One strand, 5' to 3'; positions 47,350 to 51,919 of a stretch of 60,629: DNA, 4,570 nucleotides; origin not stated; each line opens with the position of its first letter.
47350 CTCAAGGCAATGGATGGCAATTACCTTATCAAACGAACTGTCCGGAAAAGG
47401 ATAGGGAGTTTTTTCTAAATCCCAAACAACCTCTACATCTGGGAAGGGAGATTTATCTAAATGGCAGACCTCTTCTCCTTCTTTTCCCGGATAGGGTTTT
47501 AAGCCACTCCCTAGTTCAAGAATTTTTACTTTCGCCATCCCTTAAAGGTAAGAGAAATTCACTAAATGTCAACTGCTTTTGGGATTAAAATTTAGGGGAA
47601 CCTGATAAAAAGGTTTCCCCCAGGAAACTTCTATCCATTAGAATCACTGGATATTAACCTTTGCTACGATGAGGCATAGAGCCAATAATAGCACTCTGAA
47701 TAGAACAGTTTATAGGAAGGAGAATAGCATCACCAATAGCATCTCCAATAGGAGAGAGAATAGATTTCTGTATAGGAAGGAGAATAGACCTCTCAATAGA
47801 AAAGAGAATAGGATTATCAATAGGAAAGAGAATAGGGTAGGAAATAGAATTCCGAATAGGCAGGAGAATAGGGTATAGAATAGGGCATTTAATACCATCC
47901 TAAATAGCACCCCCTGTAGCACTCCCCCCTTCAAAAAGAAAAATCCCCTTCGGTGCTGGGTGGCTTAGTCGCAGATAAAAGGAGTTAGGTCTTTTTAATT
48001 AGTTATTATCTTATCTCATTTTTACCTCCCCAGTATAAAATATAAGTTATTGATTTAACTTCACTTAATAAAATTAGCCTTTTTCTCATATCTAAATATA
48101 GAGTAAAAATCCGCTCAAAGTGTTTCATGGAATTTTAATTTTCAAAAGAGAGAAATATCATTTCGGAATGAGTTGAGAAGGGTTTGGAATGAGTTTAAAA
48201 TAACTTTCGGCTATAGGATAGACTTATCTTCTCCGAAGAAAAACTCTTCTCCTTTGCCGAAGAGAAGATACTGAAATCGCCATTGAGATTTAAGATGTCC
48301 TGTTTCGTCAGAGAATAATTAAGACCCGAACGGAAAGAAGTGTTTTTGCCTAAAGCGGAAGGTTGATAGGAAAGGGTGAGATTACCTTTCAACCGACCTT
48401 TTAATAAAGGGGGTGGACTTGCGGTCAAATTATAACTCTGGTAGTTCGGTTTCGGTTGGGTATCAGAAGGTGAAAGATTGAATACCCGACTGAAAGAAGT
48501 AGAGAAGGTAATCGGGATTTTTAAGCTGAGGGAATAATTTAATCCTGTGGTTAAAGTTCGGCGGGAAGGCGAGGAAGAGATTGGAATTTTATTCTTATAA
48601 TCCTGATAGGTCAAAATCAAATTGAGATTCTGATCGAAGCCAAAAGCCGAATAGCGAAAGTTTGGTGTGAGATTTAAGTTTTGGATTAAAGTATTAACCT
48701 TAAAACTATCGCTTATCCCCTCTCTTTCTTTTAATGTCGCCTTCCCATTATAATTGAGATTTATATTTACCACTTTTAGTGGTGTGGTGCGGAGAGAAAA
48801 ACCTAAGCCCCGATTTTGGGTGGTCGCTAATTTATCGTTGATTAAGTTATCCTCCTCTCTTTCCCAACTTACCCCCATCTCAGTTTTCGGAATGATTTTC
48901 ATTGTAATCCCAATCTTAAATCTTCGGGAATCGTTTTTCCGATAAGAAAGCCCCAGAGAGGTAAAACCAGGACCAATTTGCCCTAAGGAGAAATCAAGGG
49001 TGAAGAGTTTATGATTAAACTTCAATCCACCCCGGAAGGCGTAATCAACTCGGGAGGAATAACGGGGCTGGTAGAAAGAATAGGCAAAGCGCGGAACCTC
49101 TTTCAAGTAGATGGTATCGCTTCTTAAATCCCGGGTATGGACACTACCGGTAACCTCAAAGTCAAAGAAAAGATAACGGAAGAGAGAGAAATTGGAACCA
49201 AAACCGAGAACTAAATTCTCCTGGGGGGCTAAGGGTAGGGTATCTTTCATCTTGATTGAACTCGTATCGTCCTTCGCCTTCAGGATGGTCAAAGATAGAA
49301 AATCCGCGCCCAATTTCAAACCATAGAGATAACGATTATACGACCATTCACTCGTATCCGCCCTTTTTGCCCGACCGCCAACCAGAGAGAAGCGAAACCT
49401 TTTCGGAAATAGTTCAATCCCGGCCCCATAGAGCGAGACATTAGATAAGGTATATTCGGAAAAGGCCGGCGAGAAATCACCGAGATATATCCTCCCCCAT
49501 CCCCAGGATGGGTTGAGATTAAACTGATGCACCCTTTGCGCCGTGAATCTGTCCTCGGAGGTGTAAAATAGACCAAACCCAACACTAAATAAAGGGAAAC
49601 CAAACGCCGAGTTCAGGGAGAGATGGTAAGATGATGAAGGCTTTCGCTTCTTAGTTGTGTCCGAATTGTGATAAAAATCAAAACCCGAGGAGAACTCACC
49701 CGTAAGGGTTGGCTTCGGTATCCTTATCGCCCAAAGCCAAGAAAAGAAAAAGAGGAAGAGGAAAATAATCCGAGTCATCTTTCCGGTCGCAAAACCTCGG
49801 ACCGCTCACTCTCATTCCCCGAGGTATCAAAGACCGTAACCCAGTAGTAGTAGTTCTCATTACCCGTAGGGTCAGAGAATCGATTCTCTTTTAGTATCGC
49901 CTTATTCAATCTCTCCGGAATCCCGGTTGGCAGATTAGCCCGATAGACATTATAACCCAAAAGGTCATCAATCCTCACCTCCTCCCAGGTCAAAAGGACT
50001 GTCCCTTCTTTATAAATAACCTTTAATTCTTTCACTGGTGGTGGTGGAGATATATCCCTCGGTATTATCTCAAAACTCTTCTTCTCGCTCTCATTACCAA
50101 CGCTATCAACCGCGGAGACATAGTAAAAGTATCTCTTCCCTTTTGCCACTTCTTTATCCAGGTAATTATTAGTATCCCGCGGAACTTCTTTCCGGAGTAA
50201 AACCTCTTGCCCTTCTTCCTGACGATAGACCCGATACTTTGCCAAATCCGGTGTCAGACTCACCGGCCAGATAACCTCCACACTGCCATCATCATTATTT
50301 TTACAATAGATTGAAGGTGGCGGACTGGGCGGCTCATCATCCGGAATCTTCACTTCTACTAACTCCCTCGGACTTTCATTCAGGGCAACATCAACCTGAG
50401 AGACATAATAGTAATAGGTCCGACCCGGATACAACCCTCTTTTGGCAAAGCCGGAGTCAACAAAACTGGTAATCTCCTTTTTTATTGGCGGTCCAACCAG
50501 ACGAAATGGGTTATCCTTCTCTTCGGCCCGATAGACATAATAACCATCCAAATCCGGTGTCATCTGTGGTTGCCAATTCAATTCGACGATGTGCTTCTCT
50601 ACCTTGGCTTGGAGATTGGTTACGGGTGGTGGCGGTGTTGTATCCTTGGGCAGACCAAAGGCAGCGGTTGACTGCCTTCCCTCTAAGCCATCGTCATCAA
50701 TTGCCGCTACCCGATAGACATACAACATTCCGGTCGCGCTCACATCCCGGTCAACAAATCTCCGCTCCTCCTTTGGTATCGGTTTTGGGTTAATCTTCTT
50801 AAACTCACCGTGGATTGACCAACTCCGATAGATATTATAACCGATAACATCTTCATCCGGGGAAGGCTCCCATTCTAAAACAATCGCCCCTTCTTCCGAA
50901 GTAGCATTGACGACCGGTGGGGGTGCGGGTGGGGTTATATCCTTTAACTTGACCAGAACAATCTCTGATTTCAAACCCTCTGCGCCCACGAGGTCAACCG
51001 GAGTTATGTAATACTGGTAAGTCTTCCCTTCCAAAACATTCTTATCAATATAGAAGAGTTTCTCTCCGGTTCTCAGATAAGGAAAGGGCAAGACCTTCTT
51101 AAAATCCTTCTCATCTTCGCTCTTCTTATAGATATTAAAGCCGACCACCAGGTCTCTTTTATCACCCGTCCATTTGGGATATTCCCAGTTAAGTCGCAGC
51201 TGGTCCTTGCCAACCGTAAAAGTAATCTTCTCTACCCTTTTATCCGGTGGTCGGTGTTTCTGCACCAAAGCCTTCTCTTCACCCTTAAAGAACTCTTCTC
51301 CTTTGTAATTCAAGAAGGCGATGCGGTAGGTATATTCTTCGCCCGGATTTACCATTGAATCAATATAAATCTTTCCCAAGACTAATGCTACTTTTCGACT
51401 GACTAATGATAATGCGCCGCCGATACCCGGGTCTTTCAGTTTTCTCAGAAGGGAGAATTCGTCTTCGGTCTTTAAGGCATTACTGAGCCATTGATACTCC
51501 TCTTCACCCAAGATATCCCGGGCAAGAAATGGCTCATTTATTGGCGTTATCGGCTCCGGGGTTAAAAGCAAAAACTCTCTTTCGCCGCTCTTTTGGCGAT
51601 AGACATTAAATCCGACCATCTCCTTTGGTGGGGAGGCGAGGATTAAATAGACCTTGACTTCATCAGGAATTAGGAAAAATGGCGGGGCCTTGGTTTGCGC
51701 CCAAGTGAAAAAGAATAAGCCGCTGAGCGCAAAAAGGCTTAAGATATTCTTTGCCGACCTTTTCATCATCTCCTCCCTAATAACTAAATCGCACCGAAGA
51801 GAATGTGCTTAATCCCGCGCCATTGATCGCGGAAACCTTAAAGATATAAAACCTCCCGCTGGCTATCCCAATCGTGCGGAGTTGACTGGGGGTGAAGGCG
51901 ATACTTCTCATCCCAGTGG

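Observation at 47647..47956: Second paralogous array: cores conserved, inter-core positions diverged, no indels inside the arrays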

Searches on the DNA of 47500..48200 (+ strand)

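Call 40: search_rna_families(source=window, start=47500, end=48200, threshold=evalue, max_evalue=10)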
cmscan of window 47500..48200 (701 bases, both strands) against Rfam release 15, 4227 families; matches with E-value up to 10: 0.
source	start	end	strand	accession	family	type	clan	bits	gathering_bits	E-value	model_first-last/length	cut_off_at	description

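Call 61: search_dna_similar(query=window:47560-48140:+, collection=phages, mode=distant, max_evalue=0.01, max_rows=10)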
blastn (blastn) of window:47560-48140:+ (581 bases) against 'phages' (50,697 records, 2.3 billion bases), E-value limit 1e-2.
No match.

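Call 62: search_dna_similar(query=window:47560-48140:+, collection=plasmids, mode=distant, max_evalue=0.01, max_rows=10)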
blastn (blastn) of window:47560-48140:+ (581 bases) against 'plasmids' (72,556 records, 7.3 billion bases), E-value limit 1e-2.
Records with a match: 1; places in all: 1; records where one place covers at least 80% of the query: 0.
Best place of each record, by identity: 80-90% 1.
By first word of the organism name: Proteus 1.
By predicted mobility (MOB-suite, as given by PLSDB): mobilizable 1.
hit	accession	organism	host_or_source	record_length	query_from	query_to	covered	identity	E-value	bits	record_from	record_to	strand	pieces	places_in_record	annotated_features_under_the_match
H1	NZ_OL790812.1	Proteus mirabilis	-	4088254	236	277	7%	85.7%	4e-3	50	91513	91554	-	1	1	none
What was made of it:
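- On Centromere-like iteron array (tubC/parC type): There is no plasmid or phage similarity (calls 61, 62).
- There is no phage or plasmid similarity (calls 61, 62).
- Tried and rejected: blastn against phages and plasmids found nothing (calls 61, 62).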

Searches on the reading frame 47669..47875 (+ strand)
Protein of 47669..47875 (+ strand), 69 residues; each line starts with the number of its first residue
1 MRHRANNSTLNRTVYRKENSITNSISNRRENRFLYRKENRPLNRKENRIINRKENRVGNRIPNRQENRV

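Call 13: list_cluster_members(proteins=[window:47669-47875:+, window:16380-16583:+, window:47713-47934:-, window:16424-16633:-, window:47713-47898:-, window:16424-16609:-])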
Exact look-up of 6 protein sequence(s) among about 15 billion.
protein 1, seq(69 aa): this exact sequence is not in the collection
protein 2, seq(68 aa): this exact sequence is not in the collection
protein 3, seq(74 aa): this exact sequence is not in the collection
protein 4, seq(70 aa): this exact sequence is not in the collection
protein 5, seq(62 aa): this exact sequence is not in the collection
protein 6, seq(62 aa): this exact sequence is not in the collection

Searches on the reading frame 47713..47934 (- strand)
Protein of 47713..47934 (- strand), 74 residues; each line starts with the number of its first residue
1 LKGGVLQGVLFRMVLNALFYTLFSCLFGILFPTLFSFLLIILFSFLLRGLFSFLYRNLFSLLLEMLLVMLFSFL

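Call 15: find_homologous_proteins(query=window:47713-47934:-, max_evalue=10)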
Query seq(74 aa): 6 candidates shared short words with the query, none scored E <= 10.
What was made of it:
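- On Protein-coding repeat: The ORFs are absent from the protein collection (calls 13, 15).
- No such protein is in 15 billion predicted proteins (call 13), and phmmer finds nothing (call 15).
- Tried and rejected: The two array ORFs on each strand are not in the protein collection (call 13). phmmer of the minus-strand ORF found nothing (call 15).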

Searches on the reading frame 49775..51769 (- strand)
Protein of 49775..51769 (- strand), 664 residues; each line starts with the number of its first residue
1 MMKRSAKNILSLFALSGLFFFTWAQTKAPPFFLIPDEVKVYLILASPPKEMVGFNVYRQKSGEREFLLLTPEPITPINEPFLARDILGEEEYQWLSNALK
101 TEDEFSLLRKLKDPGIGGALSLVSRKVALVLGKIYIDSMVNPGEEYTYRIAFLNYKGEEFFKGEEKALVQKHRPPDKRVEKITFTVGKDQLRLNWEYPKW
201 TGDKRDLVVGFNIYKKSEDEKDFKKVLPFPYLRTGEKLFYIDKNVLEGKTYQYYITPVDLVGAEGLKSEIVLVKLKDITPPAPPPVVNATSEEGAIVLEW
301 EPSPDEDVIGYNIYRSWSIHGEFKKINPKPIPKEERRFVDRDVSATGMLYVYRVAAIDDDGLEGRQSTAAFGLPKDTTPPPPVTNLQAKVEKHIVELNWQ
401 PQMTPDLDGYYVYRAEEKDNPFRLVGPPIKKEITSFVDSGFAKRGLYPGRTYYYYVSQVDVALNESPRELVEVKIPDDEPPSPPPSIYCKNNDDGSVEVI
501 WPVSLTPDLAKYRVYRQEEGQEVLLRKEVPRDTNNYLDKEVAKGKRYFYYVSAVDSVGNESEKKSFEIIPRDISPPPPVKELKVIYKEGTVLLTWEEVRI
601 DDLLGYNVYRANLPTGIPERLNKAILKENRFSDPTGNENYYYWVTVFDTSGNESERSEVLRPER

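Call 43: search_protein_families(library=pfam, proteins=[window:49775-51769:-], max_evalue=0.01)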
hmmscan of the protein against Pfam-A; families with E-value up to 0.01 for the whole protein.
window:49775-51769:- (664 aa): 1 family
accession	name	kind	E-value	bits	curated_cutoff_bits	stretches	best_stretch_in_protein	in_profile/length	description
PF00041.27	fn3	-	1.1e-17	64.4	25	2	382-467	2-77/84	Fibronectin type III domain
